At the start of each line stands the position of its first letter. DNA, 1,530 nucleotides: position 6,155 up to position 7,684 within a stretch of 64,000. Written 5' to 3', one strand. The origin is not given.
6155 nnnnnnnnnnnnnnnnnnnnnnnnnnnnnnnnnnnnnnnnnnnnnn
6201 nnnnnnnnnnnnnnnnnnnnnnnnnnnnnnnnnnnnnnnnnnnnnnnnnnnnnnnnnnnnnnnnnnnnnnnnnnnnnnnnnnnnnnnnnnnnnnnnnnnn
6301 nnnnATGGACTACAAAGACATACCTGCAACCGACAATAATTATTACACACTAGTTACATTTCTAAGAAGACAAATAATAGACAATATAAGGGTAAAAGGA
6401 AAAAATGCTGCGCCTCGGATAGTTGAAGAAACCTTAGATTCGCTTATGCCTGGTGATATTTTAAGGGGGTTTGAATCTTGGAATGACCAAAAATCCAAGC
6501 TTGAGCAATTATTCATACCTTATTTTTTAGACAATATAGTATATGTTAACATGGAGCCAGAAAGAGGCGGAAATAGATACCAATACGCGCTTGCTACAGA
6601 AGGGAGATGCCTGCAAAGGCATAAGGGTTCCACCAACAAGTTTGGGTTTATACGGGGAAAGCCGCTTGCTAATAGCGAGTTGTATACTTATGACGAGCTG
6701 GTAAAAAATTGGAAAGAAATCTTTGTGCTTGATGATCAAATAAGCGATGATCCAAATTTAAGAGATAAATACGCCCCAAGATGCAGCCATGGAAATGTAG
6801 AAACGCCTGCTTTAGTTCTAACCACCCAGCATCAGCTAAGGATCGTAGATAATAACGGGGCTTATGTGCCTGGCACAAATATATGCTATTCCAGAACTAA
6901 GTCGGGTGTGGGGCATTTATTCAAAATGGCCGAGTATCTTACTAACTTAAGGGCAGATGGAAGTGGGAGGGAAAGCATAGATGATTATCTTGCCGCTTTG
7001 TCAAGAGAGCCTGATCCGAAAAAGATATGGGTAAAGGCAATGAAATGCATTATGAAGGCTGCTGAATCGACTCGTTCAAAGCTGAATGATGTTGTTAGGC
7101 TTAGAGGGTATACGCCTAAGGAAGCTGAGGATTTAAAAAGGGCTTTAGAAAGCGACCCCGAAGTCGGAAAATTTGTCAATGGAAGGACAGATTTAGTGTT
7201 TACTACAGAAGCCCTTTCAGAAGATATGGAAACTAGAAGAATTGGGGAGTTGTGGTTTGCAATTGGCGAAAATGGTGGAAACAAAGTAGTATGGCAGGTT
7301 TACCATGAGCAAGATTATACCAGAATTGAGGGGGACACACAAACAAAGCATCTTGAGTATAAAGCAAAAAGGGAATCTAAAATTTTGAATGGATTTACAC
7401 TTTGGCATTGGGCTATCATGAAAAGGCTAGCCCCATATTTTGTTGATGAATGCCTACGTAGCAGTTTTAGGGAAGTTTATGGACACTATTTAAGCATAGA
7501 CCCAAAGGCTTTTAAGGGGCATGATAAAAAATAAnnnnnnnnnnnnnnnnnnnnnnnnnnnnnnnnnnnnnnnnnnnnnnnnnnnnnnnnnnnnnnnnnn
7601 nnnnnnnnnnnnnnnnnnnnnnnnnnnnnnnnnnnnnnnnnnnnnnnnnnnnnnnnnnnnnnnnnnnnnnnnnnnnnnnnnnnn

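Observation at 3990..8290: Compositionally atypical island with three large uncharacterised ORFs (502, 409 and 214 aa): candidate undescribed system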

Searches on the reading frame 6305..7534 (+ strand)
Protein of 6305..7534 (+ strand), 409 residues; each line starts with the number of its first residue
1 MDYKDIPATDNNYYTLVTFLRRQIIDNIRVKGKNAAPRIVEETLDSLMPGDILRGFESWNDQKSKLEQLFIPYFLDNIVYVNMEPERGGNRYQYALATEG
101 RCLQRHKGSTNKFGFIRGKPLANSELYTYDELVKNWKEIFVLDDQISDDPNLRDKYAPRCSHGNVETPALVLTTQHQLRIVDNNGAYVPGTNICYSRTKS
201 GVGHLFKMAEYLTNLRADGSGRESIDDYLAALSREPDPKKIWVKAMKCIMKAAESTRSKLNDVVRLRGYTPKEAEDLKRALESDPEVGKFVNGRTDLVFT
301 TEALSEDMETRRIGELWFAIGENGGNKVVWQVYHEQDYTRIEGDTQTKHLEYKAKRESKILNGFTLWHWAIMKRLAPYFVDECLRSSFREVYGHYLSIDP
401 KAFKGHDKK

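Call 3: search_protein_families(library=pfam, proteins=[window:6305-7534:+], max_evalue=1)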
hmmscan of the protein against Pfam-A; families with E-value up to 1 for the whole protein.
window:6305-7534:+ (409 aa): 1 family
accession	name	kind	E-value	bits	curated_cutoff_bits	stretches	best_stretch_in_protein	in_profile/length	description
PF14245.11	Pilin_PilA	-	0.12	13.1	28.5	1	77-106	31-60/136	Type IV pilin PilA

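Call 4: search_protein_families(library=ncbifam, proteins=[window:6305-7534:+], max_evalue=1)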
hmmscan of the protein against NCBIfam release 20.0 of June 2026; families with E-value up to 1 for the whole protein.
window:6305-7534:+ (409 aa): 0 families

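Call 6: search_protein_families(library=padloc, proteins=[window:6305-7534:+], max_evalue=1)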
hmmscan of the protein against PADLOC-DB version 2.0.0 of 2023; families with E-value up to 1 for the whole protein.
window:6305-7534:+ (409 aa): 0 families

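Call 7: search_protein_families(library=phrogs, proteins=[window:6305-7534:+], max_evalue=1)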
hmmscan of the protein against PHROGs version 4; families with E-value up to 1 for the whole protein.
window:6305-7534:+ (409 aa): 1 family
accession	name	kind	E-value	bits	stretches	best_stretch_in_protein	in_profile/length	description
phrog_20195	-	unknown function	0.2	12.9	0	62-86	8-32/62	-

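Call 15: find_homologous_proteins(query=window:6305-7534:+)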
Query window:6305-7534:+ (409 aa): 6 proteins with E <= 0.001 among 2383 candidates.
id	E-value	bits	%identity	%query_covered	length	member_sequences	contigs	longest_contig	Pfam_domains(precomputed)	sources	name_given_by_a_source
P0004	3.9e-282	953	100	100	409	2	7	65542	-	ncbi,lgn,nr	ncbi:hypothetical protein HYU50_02185 [Candidatus Woesearchaeota archaeon]|nr:hypothetical protein [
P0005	9.4e-151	521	57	99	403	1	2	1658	-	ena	-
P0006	6.3e-134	465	54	97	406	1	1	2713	-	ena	-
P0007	4.8e-133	462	54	97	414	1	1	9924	-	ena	-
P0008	3.0e-131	456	54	97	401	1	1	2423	-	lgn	-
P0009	2.1e-119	417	49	100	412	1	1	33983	-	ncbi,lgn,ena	-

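Call 18: find_encoding_contigs(protein=P0009, flank=10000, max_places=3)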
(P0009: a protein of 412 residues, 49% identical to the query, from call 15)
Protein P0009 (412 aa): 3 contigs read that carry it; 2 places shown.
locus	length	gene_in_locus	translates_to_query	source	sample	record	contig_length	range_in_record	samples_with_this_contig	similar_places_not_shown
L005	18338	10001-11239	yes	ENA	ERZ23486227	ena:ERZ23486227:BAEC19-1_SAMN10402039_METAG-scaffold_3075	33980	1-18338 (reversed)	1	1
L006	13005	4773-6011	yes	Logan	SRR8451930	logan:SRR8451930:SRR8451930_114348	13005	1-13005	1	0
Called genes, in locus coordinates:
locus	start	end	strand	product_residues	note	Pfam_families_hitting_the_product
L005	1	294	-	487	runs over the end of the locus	PF00466:Ribosomal_L10, PF17777:RL10P_insert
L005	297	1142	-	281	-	PF00687:Ribosomal_L1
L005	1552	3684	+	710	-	-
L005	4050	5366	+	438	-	-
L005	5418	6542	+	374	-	PF03193:RsgA_GTPase (faint), PF01926:MMR_HSR1, PF02421:FeoB_N, PF16897:MMR_HSR1_Xtn, PF02824:TGS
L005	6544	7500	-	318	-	PF00733:Asn_synthase, PF24167:DUF7411 (weak), PF00733:Asn_synthase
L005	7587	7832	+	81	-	-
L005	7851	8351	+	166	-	PF04027:DUF371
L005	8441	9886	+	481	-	-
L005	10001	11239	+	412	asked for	-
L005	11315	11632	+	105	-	-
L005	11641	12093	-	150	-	PF13636:Methyltranf_PUA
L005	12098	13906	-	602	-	PF00009:GTP_EFTU, PF01926:MMR_HSR1 (weak), PF11987:IF-2, PF14578:GTP_EFTU_D4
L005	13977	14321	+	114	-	-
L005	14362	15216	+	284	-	PF02005:TRM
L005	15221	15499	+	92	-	PF02005:TRM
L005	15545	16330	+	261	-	PF08308:PEGA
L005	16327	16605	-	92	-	PF00736:EF1_GNE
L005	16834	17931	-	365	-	PF01137:RTC, PF05189:RTC_insert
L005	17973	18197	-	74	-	-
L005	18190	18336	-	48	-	?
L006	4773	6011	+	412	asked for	-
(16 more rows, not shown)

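Call 19: find_encoding_contigs(protein=P0007, flank=10000, max_places=3)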
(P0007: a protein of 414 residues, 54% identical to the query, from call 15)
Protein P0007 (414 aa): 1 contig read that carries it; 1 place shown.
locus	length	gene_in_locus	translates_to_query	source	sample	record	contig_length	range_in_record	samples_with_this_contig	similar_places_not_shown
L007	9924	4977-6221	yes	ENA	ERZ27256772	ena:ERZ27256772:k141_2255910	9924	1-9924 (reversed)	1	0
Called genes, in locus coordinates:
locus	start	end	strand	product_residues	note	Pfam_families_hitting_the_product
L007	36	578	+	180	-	-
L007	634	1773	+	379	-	PF01926:MMR_HSR1, PF02421:FeoB_N, PF16897:MMR_HSR1_Xtn, PF02824:TGS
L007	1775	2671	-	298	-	PF00733:Asn_synthase, PF24167:DUF7411, PF06508:QueC (faint), PF00733:Asn_synthase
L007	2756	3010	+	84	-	-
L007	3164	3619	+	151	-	PF04027:DUF371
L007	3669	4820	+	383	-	-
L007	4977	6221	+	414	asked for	-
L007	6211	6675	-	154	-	PF13636:Methyltranf_PUA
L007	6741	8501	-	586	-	PF00009:GTP_EFTU, PF01926:MMR_HSR1 (weak), PF03029:ATP_bind_1 (weak), PF22042:EF-G_D2 (faint), PF03144:GTP_EFTU_D2 (weak), PF11987:IF-2, PF14578:GTP_EFTU_D4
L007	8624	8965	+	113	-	-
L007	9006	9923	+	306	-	?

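Call 24: search_protein_families(library=pfam, proteins=[L005:8441-9886:+, L007:3669-4820:+, L005:11315-11632:+], max_evalue=1)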
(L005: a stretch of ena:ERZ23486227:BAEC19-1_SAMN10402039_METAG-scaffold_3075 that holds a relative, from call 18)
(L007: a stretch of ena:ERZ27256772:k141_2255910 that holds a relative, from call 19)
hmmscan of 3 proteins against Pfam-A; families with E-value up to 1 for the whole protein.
L005:8441-9886:+ (481 aa): 4 families
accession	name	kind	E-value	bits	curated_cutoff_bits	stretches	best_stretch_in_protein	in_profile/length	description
PF18411.6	Annexin_2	-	0.021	15.5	25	0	220-270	36-86/93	Annexin-like domain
PF22744.3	Toast-rack_PspC-Cterm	-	0.092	12.9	27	1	346-414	54-121/136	ToastRack found in some PspC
PF07303.18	Occludin_ELL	-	0.28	12.4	31.2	1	161-234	26-98/101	Occludin homology domain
PF07989.16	Cnn_1N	-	0.77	10.4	28.5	1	413-448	2-36/74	Centrosomin N-terminal motif 1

L007:3669-4820:+ (383 aa): 1 family
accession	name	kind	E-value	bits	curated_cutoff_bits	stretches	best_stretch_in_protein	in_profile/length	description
PF13328.12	HD_4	-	0.00052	20.2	27.2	1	51-132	1-74/156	HD domain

L005:11315-11632:+ (105 aa): 1 family
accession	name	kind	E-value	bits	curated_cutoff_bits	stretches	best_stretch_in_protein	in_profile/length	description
PF16834.11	CSM2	-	0.04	14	27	1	37-103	26-87/201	Shu complex component Csm2, DNA-binding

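Call 31: search_solved_structures(query=A1, max_evalue=10, show_alignments=2)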
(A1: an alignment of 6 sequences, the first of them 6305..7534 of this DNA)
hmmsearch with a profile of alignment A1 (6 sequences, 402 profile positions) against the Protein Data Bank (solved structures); distinct sequences matched with E-value up to 10: 4.
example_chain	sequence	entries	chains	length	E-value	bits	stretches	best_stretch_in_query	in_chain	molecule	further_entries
8ci3_A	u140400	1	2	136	0.11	14.4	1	180-205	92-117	Membrane cofactor protein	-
8cjv_A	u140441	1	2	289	0.31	13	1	181-205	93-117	Membrane cofactor protein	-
8a3w_d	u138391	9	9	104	1.7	10.6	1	173-213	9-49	60S ribosomal protein L30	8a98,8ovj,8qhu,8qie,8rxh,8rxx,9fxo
8d6g_A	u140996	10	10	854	2.1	10.2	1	146-200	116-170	Saxiphilin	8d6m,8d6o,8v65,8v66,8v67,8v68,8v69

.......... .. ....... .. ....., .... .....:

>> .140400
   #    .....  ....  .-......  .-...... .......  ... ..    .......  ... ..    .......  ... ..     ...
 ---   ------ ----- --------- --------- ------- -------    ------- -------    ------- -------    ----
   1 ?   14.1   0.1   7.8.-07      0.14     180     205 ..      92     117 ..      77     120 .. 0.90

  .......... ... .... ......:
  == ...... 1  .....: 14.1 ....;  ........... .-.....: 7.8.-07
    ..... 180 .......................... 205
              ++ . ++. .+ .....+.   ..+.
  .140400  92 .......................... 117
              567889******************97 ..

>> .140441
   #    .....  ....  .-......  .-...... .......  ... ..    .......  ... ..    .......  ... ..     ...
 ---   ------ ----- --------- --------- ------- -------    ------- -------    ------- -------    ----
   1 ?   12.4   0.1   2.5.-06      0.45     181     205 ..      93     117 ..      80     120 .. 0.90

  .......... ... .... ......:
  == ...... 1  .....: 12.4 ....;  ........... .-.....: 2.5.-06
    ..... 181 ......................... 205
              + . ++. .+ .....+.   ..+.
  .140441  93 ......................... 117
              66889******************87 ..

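Call 38: predict_structure(alignment_id=A1)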
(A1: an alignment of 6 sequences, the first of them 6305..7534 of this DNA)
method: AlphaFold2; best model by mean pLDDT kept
length: 409 residues; sequences in the alignment: 6
mean_pLDDT: 80.1   pTM: 0.83
mean pLDDT of the five models: 80.1, 72.8, 55.3, 53.3, 52.4
residues with pLDDT >= 90: 96; 70-90: 240; 50-70: 56; < 50: 17
segments of 3 or more residues with pLDDT < 50: 105-111, 404-409
pLDDT, mean of each block of 10 residues (from residue 1): 78 92 97 92 95 91 86 86 61 85 54 68 82 89 82 79 73 84 76 75 88 84 75 74 88 79 85 91 95 90 69 81 73 69 57 72 87 92 81 78 44
secondary structure, 60 per line:
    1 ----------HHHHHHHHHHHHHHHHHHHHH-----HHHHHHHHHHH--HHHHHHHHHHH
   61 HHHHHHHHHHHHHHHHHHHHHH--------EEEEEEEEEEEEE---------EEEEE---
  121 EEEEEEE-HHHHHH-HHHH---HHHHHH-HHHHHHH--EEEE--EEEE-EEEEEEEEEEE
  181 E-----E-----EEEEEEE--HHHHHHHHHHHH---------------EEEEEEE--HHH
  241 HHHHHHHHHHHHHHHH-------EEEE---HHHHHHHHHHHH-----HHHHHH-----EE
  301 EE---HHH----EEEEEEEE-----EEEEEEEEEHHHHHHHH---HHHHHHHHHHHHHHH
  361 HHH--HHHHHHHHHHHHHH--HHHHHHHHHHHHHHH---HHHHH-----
elements in order: H11-31 H37-47 H50-82 E91-103 E113-117 E121-127 H129-134 H136-139 H143-148 H150-156 E159-162 E165-168 E170-181 E193-199 H202-213 E229-235 H238-256 E264-267 H271-282 H288-293 E299-302 E313-320 E326-334 H335-342 H346-363 H366-379 H382-396 H400-404

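Call 75: fold_search(model_id=the predicted structure, library=pdb)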
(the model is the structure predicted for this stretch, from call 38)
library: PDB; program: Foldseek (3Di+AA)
matches with E <= 10: 311; with E <= 0.001: 0
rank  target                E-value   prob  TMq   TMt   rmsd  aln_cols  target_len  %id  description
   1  6ywv_n                2.4e-01  0.28  0.14  0.27  13.6       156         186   14  The structure of the Atp25 bound assembly intermediate of the mitoribosome from Neurospora crassa (released 2020-11-11)
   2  5j6h_A                3.6e-01  0.03  0.08  0.10  20.5       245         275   11  Recognition of the MHC class Ib molecule H2-Q10 by the natural killer cell receptor Ly49C (released 2016-07-13)
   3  9rl4_P                3.8e-01  0.02  0.07  0.08  31.0       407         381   10  Structure of BAF in complex with OCT4-SOX2-bound nucleosome - SHL-6 (released 2026-02-11)
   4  4lzd                  4.0e-01  0.15  0.16  0.19  13.2       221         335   12  Human DNA polymerase mu- Apoenzyme (released 2014-02-05)
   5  1je6                  4.9e-01  0.06  0.10  0.13  11.7       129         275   10  Structure of the MHC Class I Homolog MICB (released 2002-08-07)
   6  1e28_A                4.9e-01  0.01  0.08  0.10  21.3       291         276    8  Nonstandard peptide binding of HLA-B*5101 complexed with HIV immunodominant epitope KM2(TAFTIPSI) (released 2000-09-12)
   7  5xnx_A                5.8e-01  0.16  0.13  0.16  12.9       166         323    8  Crystallographic structure of the enzymatically active N-terminal domain of the Rel protein from Mycobacterium tubercu (released 2017-07-19)
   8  8t7r_a                5.8e-01  0.05  0.08  0.14  13.3       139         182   10  Crystal structure of human leukocyte antigen A*0101 in complex with the Fab of alloreactive antibody E07 (released 2024-12-25)
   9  6go5_B                6.4e-01  0.09  0.15  0.17  15.4       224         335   12  TdT chimera (Loop1 of pol mu) - Ternary complex with 1-nt gapped DNA substrate (released 2019-06-05)
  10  6lt6_A                6.4e-01  0.04  0.08  0.09  13.2       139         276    9  Crystal structure of rhesus macaque MHC class I molecule Mamu-B*05104 complexed with lysophosphatidylcholine (released 2020-04-22)
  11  4gup_A                7.2e-01  0.04  0.08  0.10  12.3       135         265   11  Structure of MHC-class I related molecule MR1 (released 2012-10-17)
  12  4pn0_D                7.2e-01  0.01  0.06  0.08  20.0       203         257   10  Structure of S. pombe Pct1 RNA triphosphatase (released 2014-11-12)
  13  4hpp                  8.0e-01  0.08  0.13  0.12  13.5       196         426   10  Crystal structure of novel glutamine synthase homolog (released 2012-12-26)
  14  8esh_A                8.9e-01  0.02  0.10  0.14  22.6       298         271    9  Structure of chimeric HLA-A*02:01 bound to CMV peptide (released 2023-01-25)
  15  5j6g_C                8.9e-01  0.02  0.08  0.10  19.5       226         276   11  Recognition of the MHC class Ib molecule H2-Q10 by the natural killer cell receptor Ly49C (released 2016-07-13)
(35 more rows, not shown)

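Call 98: find_related_loci(query=A1, collection=viral_contigs, flank=6000)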
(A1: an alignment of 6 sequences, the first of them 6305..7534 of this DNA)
Query A1 (409 aa) in viral_contigs; peptide patterns used: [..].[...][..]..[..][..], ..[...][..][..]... (x = any residue, [..] = any of these).
91 stretches matched a pattern, but none encodes a relative of the query by tblastn (E <= 1e-3).
